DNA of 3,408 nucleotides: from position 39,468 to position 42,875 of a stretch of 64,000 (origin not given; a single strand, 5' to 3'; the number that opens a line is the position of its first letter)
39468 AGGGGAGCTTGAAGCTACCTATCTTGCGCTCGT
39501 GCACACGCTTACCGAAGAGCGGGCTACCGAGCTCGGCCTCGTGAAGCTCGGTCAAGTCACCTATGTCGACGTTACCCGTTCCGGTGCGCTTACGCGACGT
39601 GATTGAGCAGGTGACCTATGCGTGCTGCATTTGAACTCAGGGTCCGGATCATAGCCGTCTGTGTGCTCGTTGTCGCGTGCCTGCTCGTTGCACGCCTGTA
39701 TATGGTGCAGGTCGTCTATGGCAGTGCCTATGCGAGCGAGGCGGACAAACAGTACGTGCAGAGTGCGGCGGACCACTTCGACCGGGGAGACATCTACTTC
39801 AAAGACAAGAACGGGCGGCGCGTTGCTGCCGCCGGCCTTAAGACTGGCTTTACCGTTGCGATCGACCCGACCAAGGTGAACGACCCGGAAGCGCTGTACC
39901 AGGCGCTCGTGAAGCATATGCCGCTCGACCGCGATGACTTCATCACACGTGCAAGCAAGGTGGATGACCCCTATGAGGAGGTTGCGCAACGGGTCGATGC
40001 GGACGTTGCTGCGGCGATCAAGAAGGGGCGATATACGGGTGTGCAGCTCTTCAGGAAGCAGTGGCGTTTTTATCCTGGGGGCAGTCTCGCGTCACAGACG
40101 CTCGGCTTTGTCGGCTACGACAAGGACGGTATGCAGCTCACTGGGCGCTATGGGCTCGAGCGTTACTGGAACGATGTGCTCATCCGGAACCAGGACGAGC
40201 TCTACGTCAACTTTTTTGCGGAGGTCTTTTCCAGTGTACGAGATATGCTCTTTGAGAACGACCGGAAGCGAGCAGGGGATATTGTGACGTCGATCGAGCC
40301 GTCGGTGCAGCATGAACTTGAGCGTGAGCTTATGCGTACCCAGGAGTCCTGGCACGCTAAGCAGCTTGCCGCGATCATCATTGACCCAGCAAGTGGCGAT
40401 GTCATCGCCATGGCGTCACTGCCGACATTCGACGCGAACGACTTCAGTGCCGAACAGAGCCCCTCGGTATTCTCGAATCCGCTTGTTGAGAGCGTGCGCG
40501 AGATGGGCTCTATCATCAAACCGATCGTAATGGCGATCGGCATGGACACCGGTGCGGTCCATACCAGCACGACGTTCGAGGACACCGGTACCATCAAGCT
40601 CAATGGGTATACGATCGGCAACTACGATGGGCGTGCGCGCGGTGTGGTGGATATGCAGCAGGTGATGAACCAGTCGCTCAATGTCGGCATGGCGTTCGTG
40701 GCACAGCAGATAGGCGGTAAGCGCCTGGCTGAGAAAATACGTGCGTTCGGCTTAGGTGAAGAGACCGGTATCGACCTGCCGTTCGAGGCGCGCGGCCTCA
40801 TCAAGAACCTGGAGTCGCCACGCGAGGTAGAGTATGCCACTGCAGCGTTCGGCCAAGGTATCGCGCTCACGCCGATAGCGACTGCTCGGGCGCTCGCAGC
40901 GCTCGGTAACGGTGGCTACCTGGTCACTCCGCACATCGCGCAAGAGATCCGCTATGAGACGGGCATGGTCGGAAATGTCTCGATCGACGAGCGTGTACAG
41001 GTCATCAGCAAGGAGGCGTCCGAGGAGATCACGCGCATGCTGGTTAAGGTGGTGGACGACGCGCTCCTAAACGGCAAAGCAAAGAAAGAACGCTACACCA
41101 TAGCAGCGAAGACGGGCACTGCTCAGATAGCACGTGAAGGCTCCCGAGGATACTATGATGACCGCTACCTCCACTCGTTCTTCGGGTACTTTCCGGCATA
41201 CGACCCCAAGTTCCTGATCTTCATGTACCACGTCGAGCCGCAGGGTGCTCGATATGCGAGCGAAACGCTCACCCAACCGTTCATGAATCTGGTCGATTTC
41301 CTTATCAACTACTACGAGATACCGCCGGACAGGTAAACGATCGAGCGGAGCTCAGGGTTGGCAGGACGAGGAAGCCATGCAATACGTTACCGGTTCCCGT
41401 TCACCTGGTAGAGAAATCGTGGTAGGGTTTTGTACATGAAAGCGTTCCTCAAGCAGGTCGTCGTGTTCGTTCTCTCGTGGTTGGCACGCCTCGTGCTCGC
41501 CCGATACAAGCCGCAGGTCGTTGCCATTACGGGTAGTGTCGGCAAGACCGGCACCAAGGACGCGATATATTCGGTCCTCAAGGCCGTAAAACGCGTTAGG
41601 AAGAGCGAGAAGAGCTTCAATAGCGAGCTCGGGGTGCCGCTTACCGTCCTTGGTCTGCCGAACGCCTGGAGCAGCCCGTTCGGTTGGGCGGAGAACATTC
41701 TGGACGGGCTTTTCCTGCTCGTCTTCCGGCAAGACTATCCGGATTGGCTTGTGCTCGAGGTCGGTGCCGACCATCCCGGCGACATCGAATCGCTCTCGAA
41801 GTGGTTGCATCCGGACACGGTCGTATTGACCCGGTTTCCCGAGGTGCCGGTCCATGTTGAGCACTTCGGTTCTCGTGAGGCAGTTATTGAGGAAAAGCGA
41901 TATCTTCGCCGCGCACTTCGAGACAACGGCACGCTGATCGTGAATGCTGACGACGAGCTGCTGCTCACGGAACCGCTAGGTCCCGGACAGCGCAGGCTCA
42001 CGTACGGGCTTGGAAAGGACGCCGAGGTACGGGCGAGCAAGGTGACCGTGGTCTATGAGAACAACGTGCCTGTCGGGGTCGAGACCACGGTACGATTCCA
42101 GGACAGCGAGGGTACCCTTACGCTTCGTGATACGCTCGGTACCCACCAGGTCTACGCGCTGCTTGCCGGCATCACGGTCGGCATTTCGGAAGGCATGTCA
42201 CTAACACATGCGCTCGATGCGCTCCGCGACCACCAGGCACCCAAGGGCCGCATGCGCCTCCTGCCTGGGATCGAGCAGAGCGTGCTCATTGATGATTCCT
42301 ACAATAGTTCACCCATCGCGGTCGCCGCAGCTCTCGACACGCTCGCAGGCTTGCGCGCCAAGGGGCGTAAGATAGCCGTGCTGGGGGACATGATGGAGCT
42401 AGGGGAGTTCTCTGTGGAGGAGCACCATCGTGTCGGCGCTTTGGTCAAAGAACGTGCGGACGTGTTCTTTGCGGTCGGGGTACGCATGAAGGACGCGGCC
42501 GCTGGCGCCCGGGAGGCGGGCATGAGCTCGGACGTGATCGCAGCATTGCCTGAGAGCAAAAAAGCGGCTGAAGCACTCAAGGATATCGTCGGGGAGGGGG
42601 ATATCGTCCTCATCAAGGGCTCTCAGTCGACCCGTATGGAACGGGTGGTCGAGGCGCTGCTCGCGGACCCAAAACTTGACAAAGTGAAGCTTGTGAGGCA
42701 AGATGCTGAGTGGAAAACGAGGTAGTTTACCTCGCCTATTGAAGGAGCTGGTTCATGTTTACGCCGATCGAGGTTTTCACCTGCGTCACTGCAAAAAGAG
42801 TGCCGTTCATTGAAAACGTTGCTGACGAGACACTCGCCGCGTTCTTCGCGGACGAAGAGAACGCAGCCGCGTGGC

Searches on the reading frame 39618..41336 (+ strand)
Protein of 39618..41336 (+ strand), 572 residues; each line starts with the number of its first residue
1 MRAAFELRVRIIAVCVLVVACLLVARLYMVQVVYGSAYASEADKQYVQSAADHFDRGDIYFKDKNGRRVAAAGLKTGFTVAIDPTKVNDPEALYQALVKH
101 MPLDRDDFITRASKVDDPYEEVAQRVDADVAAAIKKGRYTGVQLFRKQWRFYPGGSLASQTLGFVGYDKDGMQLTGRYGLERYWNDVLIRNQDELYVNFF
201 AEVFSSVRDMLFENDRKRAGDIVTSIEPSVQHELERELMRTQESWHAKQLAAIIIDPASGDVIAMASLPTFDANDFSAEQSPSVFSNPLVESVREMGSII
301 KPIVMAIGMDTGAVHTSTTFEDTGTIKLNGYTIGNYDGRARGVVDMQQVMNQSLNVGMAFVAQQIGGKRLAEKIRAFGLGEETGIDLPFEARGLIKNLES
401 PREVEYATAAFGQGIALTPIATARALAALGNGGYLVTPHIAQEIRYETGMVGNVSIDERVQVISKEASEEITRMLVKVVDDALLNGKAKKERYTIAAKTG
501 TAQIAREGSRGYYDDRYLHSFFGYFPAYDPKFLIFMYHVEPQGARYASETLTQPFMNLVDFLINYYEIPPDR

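Call 8: search_protein_families(library=pfam, proteins=[window:39618-41336:+], max_evalue=0.001)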
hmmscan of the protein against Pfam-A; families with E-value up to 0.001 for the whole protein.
window:39618-41336:+ (572 aa): 2 families
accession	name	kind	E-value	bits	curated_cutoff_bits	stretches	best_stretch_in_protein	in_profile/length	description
PF00905.27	Transpeptidase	-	8.7e-66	222.6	22.1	1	251-556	2-294/299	Penicillin binding protein transpeptidase domain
PF03717.20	PBP_dimer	-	1.8e-06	28.9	24.4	1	56-188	6-158/180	Penicillin-binding Protein dimerisation domain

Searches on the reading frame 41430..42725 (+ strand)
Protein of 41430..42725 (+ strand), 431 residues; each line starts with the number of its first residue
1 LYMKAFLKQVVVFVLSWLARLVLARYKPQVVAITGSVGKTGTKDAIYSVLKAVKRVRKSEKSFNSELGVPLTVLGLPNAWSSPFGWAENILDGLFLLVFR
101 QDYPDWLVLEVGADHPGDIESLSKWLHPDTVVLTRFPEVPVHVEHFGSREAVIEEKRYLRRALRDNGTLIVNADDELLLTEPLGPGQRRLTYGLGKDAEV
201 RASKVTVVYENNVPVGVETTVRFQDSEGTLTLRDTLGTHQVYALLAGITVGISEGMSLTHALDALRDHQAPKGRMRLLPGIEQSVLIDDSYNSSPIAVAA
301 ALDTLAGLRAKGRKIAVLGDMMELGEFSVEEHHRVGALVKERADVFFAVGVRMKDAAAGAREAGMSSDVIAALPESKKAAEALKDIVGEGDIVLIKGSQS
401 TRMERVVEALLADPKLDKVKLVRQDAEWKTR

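Call 8: search_protein_families(library=pfam, proteins=[window:41430-42725:+], max_evalue=0.001)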
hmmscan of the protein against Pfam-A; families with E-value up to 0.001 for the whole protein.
window:41430-42725:+ (431 aa): 2 families
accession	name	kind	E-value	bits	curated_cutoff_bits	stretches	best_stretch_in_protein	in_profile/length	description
PF08245.18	Mur_ligase_M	-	1.2e-21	78.1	24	1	33-250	1-199/200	Mur ligase middle domain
PF02875.26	Mur_ligase_C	-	6.4e-19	69.5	28.4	1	273-398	1-126/127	Mur ligase, glutamate ligase domain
